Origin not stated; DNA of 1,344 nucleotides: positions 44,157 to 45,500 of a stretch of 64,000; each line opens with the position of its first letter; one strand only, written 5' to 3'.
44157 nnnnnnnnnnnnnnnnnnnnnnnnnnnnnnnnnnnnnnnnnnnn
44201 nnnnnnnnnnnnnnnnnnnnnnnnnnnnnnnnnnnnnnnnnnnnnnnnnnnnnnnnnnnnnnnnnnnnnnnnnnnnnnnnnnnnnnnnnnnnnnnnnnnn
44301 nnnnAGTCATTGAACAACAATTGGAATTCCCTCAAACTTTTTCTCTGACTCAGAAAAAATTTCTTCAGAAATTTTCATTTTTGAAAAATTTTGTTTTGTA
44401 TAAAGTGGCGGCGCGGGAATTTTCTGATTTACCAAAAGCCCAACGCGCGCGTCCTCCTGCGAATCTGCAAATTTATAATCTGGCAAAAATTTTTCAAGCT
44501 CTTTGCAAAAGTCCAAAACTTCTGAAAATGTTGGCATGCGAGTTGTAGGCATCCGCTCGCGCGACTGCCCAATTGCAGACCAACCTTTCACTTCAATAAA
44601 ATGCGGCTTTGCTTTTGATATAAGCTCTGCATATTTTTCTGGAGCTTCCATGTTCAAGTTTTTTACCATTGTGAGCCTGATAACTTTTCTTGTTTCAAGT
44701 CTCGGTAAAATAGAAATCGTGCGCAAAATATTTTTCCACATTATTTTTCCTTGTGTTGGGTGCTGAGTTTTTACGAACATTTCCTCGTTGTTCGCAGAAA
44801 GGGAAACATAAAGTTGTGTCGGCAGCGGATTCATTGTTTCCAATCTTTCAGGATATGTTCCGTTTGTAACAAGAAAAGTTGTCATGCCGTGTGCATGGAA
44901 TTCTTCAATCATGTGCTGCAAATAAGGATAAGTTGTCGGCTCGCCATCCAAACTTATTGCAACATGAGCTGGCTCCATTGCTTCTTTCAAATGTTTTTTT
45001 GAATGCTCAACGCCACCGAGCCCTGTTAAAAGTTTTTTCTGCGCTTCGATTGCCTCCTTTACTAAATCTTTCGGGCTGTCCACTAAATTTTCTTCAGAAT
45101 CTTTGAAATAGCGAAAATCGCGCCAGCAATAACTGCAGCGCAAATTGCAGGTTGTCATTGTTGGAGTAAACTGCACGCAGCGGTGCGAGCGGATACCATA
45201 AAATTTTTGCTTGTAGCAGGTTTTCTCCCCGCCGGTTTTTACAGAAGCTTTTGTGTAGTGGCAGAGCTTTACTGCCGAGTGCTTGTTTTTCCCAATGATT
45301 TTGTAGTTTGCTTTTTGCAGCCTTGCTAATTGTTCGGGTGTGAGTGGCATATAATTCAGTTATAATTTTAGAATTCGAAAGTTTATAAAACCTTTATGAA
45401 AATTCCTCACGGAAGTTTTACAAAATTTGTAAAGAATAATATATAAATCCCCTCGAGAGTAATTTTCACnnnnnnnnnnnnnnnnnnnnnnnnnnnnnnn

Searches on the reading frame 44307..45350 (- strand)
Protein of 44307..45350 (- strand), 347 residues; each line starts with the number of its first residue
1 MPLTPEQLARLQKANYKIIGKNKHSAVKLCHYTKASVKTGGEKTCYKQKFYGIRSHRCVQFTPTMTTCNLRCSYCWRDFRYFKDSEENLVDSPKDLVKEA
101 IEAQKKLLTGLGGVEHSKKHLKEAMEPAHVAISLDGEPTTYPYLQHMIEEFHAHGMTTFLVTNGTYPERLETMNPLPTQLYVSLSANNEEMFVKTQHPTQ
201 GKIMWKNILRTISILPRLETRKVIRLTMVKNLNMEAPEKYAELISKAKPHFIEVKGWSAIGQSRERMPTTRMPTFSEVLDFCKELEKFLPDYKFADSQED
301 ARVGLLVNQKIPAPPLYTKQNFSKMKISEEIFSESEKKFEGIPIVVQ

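Call 61: search_protein_families(library=pfam, proteins=[window:44307-45350:-], max_evalue=0.000001)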
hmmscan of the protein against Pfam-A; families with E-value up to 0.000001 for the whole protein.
window:44307-45350:- (347 aa): 2 families
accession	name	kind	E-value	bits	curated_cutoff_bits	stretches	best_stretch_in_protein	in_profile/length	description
PF04055.27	Radical_SAM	-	7.1e-18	65.8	29.5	1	64-244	3-166/166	Radical SAM superfamily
PF08608.17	Wyosine_form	-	3.6e-15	56.4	22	1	246-306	1-61/63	Wyosine base formation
